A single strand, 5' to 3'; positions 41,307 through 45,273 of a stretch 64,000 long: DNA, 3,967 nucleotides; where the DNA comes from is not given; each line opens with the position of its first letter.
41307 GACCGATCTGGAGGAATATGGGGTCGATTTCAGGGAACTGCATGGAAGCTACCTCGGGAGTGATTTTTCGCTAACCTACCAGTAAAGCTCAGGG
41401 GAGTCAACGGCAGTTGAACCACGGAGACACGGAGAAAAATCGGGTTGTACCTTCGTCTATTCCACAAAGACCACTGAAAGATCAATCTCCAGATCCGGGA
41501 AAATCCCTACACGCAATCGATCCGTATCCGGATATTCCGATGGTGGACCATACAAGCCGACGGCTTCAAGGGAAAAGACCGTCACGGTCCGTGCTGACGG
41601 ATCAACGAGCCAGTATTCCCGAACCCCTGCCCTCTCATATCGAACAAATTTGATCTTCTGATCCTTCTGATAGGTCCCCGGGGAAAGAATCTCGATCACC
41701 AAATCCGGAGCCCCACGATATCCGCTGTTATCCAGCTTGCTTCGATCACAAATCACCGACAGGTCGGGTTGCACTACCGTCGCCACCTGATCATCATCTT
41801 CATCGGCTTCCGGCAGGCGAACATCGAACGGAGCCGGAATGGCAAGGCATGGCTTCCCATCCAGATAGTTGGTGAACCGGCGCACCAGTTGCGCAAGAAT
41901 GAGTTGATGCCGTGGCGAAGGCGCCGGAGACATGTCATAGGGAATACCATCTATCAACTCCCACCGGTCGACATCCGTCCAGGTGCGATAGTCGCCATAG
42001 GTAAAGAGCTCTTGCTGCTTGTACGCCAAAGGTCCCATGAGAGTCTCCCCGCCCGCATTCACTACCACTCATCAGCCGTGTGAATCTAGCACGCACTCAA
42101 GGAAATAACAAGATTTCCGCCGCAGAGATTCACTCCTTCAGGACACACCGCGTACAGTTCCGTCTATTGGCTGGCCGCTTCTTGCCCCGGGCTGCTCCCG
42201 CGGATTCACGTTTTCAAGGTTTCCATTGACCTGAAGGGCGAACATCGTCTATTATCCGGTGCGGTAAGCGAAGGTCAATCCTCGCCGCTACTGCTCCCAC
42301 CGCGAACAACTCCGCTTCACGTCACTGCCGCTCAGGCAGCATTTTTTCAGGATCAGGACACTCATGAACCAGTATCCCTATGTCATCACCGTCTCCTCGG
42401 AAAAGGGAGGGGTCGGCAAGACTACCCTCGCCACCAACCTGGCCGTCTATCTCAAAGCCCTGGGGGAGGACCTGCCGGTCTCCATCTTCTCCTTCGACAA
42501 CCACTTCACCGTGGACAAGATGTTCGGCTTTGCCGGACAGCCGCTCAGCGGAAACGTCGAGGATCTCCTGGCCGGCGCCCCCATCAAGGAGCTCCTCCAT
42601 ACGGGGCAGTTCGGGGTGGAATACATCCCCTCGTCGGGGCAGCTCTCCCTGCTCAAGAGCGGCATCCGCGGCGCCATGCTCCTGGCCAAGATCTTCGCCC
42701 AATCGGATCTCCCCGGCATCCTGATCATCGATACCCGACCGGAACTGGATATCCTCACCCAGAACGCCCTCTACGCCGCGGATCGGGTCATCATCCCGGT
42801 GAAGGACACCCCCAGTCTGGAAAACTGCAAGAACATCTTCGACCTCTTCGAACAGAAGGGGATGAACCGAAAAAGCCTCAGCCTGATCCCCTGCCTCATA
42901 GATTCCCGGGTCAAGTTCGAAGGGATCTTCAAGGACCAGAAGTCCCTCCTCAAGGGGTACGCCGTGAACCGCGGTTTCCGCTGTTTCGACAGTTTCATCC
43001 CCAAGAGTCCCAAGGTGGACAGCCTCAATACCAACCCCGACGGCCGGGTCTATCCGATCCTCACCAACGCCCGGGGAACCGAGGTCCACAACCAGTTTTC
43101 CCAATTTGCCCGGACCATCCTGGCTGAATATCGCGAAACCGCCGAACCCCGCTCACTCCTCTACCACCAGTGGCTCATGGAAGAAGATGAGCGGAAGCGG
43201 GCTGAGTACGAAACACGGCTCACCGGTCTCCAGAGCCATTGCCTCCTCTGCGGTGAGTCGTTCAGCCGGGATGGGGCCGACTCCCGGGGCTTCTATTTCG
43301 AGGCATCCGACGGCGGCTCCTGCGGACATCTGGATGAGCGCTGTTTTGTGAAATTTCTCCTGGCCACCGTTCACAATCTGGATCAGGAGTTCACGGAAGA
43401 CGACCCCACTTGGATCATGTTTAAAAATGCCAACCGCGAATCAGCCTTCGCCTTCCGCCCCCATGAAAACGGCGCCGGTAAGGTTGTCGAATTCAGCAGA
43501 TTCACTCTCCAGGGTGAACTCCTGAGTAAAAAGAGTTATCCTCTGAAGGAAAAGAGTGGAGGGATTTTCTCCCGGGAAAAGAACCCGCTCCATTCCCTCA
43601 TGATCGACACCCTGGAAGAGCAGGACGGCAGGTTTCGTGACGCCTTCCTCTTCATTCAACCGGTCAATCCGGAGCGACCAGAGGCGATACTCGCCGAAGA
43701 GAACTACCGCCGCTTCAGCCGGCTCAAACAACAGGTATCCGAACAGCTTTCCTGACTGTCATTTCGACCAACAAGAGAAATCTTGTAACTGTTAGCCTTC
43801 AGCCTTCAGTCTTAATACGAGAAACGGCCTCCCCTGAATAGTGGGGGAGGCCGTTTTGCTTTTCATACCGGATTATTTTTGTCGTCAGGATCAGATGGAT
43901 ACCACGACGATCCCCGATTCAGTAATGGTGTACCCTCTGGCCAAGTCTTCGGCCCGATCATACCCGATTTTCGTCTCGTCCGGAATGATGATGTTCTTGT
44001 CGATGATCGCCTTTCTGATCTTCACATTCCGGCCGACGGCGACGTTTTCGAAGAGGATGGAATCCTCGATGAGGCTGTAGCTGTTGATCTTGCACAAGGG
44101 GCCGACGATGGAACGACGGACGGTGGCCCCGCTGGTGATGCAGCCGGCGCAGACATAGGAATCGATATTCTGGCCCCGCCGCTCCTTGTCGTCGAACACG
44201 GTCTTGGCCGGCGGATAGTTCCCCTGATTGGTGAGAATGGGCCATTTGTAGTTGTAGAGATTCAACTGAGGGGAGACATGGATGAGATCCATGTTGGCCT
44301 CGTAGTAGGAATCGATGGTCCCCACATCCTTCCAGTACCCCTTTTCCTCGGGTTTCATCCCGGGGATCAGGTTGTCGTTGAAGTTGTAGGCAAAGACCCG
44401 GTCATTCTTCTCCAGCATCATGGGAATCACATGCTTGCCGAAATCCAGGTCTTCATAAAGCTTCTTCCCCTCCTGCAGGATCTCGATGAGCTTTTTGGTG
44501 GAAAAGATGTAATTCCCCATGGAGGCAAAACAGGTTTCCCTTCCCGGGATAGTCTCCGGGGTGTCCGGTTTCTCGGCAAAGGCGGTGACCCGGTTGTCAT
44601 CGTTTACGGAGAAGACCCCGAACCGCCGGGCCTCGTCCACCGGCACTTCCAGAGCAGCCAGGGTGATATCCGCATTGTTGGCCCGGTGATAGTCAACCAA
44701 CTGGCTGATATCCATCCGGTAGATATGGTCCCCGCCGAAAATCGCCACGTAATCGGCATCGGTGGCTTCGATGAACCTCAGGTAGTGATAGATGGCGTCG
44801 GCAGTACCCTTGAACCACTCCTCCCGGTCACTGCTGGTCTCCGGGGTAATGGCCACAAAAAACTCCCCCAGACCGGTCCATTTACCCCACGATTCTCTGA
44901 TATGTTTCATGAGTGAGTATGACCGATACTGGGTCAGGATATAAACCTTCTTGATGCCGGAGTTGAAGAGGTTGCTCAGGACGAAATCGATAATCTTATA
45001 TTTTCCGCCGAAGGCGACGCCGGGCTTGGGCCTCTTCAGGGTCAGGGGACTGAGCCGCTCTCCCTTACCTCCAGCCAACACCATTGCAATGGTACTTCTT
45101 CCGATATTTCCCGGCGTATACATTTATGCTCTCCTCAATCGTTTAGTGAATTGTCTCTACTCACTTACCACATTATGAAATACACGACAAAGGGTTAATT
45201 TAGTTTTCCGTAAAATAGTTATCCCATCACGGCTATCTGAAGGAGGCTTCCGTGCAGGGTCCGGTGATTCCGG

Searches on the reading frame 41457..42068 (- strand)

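Call 34: search_protein_families(library=pfam, proteins=[window:41457-42068:-], max_evalue=0.001)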
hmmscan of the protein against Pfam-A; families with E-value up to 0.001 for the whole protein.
window:41457-42068:- (203 aa): 1 family
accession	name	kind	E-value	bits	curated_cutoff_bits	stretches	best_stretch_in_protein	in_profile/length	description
PF05685.18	Uma2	-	1.5e-34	119.4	27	1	27-197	4-171/172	Putative restriction endonuclease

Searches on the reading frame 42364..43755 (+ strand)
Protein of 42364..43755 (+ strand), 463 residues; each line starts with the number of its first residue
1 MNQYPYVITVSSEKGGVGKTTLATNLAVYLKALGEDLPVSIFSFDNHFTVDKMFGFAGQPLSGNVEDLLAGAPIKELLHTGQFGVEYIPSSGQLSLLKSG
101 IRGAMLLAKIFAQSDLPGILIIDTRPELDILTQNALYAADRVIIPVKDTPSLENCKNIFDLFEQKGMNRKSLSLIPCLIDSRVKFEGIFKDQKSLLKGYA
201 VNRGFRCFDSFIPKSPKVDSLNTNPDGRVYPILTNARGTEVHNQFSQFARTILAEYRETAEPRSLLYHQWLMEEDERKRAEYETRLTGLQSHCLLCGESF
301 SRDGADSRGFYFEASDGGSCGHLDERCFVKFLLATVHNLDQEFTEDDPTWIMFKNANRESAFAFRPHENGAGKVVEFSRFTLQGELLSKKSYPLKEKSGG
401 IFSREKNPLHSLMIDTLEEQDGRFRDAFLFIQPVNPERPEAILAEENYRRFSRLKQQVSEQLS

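Call 34: search_protein_families(library=pfam, proteins=[window:42364-43755:+], max_evalue=0.001)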
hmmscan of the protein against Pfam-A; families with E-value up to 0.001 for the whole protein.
window:42364-43755:+ (463 aa): 4 families
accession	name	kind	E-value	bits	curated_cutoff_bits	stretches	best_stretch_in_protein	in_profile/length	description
PF13614.12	AAA_31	-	2.8e-16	60.4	27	1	7-148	3-149/177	AAA domain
PF01656.29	CbiA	-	3.8e-08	33.8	25.4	1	8-218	1-115/125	CobQ/CobB/MinD/ParA nucleotide binding domain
PF10609.15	ParA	-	5.3e-07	29.7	27.1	1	6-63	4-60/246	NUBPL iron-transfer P-loop NTPase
PF09140.17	MipZ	-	0.0008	19.2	20.7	0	6-36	1-31/262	ATPase MipZ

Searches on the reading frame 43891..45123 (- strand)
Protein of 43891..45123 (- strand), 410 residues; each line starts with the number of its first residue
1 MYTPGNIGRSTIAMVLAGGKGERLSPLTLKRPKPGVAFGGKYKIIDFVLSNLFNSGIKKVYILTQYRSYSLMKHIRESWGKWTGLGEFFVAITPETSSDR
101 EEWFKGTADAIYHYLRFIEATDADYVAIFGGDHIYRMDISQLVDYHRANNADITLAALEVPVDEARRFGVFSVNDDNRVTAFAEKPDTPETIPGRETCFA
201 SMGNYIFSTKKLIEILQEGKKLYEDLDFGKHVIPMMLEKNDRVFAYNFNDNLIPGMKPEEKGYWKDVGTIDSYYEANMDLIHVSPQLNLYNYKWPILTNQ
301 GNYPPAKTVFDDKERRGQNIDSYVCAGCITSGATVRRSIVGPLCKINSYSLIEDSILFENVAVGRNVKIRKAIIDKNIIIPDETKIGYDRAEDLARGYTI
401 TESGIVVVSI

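Call 34: search_protein_families(library=pfam, proteins=[window:43891-45123:-], max_evalue=0.001)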
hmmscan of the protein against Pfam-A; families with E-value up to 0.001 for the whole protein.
window:43891-45123:- (410 aa): 5 families
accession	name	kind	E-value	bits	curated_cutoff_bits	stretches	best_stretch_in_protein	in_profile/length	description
PF00483.29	NTP_transferase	-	3.3e-61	207.4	21.2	1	13-280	2-242/245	Nucleotidyl transferase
PF24894.1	Hexapep_GlmU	-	1.5e-37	128.3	23.3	1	304-408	1-104/104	GlmU-like, C-terminal hexapeptide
PF25084.1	LbH_EIF2B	-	1e-10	42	54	1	328-387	29-88/105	EIF2B subunit epsilon LbH domain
PF25247.1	LbH_GLGC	-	2.2e-08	34.6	27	1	360-408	73-124/135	GLGC left-handed parallel beta-helix domain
PF12804.13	NTP_transf_3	-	9.4e-07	29.6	27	1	13-156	1-121/160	MobA-like NTP transferase domain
